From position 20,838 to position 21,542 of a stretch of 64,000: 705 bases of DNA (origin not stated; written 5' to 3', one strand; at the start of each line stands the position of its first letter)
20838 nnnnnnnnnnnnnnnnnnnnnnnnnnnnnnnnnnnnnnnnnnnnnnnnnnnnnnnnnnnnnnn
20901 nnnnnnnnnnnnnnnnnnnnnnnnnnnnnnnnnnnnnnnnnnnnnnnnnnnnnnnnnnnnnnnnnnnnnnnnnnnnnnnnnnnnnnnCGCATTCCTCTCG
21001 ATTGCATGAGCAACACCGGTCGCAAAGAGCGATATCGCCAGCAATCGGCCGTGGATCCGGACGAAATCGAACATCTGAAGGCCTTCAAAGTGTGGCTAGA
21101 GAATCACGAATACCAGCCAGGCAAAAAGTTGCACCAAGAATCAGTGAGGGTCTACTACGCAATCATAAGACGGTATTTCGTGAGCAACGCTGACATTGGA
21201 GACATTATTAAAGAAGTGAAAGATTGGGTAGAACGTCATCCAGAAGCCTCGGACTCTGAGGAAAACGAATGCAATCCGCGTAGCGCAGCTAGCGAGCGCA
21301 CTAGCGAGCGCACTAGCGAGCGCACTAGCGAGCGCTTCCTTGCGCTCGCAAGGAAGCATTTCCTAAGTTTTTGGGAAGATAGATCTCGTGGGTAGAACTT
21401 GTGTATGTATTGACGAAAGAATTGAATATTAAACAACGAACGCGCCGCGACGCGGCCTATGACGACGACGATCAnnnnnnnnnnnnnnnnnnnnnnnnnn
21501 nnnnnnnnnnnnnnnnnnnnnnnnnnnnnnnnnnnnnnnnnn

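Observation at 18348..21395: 1,015-aa orphan ORF with SF2 helicase-like motifs I-III and a GC shift from ~70 % to ~50 %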

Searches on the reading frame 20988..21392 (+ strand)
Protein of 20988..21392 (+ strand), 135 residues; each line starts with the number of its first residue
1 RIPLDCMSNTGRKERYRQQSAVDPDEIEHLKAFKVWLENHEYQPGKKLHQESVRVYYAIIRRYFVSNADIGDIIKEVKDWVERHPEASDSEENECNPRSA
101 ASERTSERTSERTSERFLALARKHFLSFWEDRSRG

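Call 64: search_solved_structures(query=A3, max_evalue=10, show_alignments=2)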
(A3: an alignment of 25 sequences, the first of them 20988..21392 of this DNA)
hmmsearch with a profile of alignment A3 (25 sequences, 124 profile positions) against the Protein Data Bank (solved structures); distinct sequences matched with E-value up to 10: 23.
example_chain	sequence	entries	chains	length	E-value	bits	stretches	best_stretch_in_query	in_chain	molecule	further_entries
5cwd_A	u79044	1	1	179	0.018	18.7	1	54-104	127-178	Designed helical repeat protein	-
5cwb_A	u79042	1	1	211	0.074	16.8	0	53-104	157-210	Designed helical repeat protein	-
8d08_A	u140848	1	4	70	0.27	14.9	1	38-94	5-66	HALC4_135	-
8fzz_A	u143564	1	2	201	0.38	14.5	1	20-95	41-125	Ntox15 domain-containing protein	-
3goq_A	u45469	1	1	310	0.66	13.7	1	52-118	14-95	Ferrochelatase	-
1ak1_A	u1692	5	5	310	0.67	13.7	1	52-118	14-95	FERROCHELATASE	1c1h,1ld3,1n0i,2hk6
1doz_A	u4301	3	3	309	0.67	13.7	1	52-118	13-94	FERROCHELATASE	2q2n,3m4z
2h1w_A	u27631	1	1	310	0.69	13.6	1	52-118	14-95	Ferrochelatase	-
2q3j_A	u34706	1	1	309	0.7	13.6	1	52-118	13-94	Ferrochelatase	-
2ac4_A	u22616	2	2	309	0.71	13.6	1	52-118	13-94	Ferrochelatase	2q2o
1c9e_A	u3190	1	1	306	0.73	13.5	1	52-118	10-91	PROTOHEME FERROLYASE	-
2ac2_A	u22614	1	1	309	0.84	13.3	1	52-118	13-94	Ferrochelatase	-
9kta_A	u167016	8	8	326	0.84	13.3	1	52-118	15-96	Coproporphyrin III ferrochelatase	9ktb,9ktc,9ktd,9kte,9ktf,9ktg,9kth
6w2q_A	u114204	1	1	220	0.85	13.3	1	66-104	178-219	Junction 34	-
2kd1_A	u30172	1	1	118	0.91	13.2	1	51-104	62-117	DNA integration/recombination/invertion protein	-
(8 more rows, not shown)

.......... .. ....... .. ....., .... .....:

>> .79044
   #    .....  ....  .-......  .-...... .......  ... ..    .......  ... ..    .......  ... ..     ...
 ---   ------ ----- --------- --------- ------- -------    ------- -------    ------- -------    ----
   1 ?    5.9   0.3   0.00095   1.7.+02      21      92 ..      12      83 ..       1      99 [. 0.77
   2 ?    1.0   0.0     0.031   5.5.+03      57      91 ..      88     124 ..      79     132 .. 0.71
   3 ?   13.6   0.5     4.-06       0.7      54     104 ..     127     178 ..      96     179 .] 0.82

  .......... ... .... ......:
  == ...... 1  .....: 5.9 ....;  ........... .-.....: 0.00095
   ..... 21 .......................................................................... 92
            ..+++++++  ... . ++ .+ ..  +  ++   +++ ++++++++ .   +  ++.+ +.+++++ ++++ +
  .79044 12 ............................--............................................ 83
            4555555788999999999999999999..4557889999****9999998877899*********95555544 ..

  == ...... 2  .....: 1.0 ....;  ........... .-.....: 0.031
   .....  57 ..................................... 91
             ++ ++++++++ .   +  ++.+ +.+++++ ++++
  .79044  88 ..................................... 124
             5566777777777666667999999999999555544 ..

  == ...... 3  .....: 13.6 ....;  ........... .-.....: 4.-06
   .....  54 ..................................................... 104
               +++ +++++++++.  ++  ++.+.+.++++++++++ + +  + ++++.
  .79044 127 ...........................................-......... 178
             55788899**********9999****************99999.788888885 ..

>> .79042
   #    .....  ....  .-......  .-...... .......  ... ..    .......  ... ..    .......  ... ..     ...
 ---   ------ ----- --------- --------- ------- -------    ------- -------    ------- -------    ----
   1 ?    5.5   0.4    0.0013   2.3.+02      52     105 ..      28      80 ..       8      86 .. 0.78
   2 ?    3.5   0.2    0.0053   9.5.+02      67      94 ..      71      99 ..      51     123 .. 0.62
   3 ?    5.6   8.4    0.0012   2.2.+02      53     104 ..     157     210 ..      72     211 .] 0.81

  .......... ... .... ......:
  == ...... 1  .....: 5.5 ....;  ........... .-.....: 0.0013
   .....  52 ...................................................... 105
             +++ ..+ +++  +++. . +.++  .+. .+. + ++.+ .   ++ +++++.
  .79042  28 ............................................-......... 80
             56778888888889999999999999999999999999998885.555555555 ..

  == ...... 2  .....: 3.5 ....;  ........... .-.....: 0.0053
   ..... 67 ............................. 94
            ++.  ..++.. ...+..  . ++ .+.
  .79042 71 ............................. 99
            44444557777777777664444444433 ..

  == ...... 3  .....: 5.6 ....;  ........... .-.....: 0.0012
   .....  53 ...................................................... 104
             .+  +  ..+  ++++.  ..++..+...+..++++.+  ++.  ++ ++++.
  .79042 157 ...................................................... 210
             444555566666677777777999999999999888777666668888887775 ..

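Call 65: search_protein_families(library=pfam, alignment_id=A3, max_evalue=10)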
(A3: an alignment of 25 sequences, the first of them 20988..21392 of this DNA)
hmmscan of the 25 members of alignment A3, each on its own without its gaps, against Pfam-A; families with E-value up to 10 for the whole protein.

A. member 1, window:20988-21392:+ (135 aa): 2 families
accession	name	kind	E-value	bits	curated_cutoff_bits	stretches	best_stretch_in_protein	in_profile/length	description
PF12623.12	Hen1_L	-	0.013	15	23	1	61-87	193-219/242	RNA repair, ligase-Pnkp-associating, region of Hen1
PF18371.6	FAD_SOX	-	0.19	12.5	26.5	1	33-90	18-73/104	Flavin adenine dinucleotide (FAD)-dependent sulfhydryl oxidase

B. families by the number of members that match (of 25 scanned): 32 families (the first 25 are shown)
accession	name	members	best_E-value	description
PF13102.12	Phage_int_SAM_5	6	7.6e-05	Phage integrase SAM-like domain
PF18371.6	FAD_SOX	3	0.073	Flavin adenine dinucleotide (FAD)-dependent sulfhydryl oxidase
PF15209.11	IL31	2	0.0068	Interleukin 31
PF12623.12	Hen1_L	2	0.013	RNA repair, ligase-Pnkp-associating, region of Hen1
PF18078.7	Thioredoxin_11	2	0.025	Thioredoxin-like SNTX domain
PF02899.23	Phage_int_SAM_1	2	0.12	Phage integrase, N-terminal SAM-like domain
PF16325.11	Peptidase_U32_C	1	0.00028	Peptidase family U32 C-terminal domain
PF18724.6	ADDT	1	0.012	Amino acid:DNA transferase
PF25600.1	TRIM_CC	1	0.015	TRIM protein coiled-coil region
PF05960.17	DUF885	1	0.019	Bacterial protein of unknown function (DUF885)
PF24033.1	DUF7342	1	0.027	Family of unknown function (DUF7342)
PF24434.1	DUF7557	1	0.046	Family of unknown function (DUF7557)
PF10335.14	DUF294_C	1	0.047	Putative nucleotidyltransferase substrate binding domain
PF13495.12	Phage_int_SAM_4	1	0.052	Phage integrase, N-terminal SAM-like domain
PF19891.5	DUF6364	1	0.06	Family of unknown function (DUF6364)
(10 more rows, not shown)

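Call 71: predict_structure(alignment_id=A3)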
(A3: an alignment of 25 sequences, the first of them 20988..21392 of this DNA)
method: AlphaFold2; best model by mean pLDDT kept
length: 135 residues; sequences in the alignment: 25
mean_pLDDT: 79.8   pTM: 0.67
mean pLDDT of the five models: 79.8, 79.8, 78.0, 77.1, 77.0
residues with pLDDT >= 90: 62; 70-90: 32; 50-70: 40; < 50: 1
segments of 3 or more residues with pLDDT < 50: none
pLDDT, mean of each block of 10 residues (from residue 1): 55 57 78 94 90 92 85 93 82 57 68 88 94 89
secondary structure, 60 per line:
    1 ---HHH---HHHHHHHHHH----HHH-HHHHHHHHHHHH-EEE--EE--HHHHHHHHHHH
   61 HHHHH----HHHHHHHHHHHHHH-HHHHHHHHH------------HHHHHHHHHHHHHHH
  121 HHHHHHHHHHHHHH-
elements in order: H10-19 H28-39 E41-43 H50-65 H70-83 H85-93 H106-134
